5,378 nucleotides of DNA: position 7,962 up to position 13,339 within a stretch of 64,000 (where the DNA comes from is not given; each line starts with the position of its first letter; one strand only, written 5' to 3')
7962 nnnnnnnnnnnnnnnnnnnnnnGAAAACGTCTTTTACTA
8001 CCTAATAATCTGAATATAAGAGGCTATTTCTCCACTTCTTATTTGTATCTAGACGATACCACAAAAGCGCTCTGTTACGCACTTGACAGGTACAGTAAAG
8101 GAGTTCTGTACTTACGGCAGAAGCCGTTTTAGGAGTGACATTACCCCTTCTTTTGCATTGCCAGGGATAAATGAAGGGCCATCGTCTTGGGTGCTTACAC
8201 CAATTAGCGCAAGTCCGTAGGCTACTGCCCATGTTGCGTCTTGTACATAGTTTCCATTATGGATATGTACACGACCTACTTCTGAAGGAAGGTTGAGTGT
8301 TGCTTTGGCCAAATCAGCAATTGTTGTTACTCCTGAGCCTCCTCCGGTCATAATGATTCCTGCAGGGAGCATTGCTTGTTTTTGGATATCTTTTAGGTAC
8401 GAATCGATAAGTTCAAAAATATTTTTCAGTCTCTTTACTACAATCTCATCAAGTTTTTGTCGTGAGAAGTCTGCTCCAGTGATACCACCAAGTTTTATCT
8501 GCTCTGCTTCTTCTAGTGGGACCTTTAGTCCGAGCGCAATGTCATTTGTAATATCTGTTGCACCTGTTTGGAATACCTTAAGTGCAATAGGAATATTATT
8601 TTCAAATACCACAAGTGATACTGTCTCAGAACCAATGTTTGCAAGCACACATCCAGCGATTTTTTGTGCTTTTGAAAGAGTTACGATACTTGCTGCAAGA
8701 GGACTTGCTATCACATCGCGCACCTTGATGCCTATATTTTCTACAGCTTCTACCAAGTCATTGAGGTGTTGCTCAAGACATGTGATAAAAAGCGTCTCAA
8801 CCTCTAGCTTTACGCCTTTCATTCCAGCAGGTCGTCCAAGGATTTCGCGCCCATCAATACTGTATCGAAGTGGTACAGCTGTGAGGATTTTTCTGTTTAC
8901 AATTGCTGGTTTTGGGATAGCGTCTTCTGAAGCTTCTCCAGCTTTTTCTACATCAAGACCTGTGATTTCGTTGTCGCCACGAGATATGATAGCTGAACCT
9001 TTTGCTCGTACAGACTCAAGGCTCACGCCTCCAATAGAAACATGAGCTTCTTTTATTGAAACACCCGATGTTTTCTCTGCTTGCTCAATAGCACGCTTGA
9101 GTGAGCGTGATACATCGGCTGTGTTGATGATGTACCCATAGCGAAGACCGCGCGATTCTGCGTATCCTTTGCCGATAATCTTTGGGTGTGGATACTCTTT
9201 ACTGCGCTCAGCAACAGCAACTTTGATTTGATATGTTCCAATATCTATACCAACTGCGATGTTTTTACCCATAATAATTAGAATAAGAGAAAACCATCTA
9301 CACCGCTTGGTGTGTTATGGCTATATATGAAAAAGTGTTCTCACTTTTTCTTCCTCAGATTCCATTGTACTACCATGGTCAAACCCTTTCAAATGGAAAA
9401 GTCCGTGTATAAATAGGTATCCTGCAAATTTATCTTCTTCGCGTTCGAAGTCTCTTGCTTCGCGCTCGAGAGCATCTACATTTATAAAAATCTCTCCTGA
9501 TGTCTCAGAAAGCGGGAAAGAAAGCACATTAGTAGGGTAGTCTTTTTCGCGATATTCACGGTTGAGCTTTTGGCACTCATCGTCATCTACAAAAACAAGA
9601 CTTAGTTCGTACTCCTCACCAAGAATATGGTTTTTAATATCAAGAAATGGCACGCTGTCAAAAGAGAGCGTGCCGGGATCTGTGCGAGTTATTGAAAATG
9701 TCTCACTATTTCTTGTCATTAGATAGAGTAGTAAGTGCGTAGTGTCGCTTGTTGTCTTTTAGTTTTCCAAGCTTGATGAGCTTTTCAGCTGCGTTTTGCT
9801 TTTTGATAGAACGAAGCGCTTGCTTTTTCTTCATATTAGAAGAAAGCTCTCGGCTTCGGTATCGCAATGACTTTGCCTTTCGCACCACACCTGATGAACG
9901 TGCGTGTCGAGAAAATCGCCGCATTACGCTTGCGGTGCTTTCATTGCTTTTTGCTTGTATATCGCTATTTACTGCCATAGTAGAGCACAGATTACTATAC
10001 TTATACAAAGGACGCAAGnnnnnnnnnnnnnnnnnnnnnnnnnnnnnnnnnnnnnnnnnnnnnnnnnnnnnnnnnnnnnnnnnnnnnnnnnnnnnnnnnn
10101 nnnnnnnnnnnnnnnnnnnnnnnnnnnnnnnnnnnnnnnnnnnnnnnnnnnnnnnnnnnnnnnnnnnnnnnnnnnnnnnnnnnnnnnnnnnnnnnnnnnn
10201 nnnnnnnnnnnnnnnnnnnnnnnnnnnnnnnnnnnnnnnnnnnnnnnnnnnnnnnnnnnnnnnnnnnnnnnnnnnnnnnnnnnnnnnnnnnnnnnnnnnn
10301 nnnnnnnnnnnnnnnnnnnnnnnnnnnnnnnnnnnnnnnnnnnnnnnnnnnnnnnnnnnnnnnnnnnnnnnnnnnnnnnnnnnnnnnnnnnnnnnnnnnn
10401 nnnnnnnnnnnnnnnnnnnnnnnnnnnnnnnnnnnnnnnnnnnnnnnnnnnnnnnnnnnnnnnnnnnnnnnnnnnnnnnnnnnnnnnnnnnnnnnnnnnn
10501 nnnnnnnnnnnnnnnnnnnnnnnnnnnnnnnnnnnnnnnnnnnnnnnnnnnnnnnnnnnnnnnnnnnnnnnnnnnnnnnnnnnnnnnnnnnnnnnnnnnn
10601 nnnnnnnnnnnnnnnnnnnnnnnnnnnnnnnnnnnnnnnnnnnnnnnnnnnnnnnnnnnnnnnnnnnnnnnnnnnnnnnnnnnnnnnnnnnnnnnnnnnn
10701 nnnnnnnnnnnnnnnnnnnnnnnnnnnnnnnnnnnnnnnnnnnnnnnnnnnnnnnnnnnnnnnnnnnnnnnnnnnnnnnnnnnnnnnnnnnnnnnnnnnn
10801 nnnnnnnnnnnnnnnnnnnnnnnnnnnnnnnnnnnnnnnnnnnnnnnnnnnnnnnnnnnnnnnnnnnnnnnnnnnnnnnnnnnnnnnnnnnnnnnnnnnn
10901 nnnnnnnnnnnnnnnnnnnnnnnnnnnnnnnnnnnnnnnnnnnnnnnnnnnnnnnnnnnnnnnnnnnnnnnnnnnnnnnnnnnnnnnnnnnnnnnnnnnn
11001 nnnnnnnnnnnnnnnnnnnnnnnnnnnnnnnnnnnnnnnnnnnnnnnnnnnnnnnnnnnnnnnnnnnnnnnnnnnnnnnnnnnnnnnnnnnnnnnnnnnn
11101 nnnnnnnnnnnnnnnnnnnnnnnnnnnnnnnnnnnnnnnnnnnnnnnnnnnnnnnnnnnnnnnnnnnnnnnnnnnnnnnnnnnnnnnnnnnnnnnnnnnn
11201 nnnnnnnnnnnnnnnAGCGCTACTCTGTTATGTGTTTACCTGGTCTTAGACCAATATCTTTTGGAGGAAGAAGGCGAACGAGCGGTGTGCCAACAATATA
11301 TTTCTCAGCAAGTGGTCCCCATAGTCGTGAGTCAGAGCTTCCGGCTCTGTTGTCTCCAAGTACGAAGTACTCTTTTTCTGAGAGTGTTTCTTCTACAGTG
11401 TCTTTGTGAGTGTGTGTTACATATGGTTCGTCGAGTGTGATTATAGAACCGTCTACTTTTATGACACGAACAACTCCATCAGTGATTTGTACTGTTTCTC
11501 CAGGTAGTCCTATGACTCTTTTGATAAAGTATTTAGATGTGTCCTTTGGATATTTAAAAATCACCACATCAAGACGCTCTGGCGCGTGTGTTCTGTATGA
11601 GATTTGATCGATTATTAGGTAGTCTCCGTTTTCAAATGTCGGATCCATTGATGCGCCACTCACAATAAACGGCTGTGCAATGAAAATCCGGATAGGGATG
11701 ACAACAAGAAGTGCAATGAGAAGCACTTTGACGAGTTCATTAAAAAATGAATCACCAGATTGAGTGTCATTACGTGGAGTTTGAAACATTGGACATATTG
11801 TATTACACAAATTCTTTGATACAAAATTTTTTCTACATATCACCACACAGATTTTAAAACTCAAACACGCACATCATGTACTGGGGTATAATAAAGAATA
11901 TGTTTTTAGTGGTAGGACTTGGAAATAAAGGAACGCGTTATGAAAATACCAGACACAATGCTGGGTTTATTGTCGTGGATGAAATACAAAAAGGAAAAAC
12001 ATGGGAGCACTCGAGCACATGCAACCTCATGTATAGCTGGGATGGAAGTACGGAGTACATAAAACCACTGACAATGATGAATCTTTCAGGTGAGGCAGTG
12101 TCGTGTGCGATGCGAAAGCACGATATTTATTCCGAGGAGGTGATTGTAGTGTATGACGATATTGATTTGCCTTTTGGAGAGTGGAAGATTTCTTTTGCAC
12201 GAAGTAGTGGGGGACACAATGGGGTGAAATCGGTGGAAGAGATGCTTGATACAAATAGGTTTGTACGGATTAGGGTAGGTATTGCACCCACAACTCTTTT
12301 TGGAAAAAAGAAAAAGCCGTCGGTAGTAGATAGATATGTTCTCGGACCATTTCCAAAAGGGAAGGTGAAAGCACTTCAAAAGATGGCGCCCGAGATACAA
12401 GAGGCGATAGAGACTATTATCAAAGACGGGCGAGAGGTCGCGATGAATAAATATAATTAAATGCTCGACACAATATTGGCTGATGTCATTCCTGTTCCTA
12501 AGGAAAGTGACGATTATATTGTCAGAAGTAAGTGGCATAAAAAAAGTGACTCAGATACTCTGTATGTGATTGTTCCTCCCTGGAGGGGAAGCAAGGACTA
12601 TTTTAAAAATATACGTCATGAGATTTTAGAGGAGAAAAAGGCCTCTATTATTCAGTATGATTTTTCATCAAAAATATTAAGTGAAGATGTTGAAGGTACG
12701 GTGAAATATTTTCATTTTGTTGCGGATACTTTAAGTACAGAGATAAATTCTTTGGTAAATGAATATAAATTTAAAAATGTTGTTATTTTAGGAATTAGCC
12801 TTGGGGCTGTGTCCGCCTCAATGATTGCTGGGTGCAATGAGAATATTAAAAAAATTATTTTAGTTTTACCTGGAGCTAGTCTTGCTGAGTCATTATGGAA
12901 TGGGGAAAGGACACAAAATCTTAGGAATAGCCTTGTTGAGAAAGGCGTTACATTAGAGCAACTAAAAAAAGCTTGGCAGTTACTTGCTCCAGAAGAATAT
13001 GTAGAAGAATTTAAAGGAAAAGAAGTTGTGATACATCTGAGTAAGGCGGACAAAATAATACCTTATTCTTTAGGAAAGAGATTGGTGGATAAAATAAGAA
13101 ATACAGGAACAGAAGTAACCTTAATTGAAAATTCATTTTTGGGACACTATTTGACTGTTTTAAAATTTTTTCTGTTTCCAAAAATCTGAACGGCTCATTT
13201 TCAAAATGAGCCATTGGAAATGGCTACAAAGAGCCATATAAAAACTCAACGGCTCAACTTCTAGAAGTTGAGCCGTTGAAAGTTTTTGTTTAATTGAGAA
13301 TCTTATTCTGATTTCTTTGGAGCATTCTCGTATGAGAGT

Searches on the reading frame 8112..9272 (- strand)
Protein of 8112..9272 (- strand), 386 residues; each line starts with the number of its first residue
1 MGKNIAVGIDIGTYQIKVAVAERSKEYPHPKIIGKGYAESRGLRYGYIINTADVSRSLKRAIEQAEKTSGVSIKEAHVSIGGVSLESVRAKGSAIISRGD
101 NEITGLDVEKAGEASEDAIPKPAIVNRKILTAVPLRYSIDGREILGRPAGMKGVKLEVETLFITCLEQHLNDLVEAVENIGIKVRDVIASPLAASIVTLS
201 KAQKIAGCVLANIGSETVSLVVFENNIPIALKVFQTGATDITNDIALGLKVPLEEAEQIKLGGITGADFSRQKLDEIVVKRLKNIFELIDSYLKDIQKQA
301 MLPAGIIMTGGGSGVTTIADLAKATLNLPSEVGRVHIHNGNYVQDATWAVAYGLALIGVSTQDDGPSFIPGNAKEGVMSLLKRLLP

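Call 74: search_protein_families(library=pfam, proteins=[window:8112-9272:-], max_evalue=0.00001)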
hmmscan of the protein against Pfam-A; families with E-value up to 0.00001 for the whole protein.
window:8112-9272:- (386 aa): 3 families
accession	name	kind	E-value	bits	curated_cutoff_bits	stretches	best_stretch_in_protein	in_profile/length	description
PF14450.12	FtsA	-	3.1e-22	79.7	31.8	1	209-353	1-127/127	Cell division protein FtsA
PF02491.25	SHS2_FTSA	-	1e-11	45.4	25.4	1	83-164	2-79/79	SHS2 domain inserted in FTSA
PF11104.14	PilM_2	-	1.8e-09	37.5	27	1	157-332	125-304/340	Type IV pilus assembly protein PilM;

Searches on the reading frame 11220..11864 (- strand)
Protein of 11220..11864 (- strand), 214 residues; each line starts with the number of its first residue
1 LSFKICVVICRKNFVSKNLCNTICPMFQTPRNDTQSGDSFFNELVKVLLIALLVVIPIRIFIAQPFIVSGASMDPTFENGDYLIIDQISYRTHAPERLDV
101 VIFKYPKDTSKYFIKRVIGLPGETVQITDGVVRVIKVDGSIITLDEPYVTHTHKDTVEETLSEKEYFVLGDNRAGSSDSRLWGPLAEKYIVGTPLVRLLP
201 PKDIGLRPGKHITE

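Call 74: search_protein_families(library=pfam, proteins=[window:11220-11864:-], max_evalue=0.00001)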
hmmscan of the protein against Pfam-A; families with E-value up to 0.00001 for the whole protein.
window:11220-11864:- (214 aa): 1 family
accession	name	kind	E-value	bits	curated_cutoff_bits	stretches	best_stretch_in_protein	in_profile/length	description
PF10502.14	Peptidase_S26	-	5.6e-43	147.2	22.9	1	43-195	3-164/168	Signal peptidase, peptidase S26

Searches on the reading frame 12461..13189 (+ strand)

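Call 74: search_protein_families(library=pfam, proteins=[window:12461-13189:+], max_evalue=0.00001)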
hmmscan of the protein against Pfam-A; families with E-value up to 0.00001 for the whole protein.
window:12461-13189:+ (242 aa): 1 family
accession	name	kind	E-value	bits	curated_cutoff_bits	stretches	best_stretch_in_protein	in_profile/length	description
PF12146.15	Hydrolase_4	-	5e-06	26.4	27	0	76-145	47-117/239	Serine aminopeptidase, S33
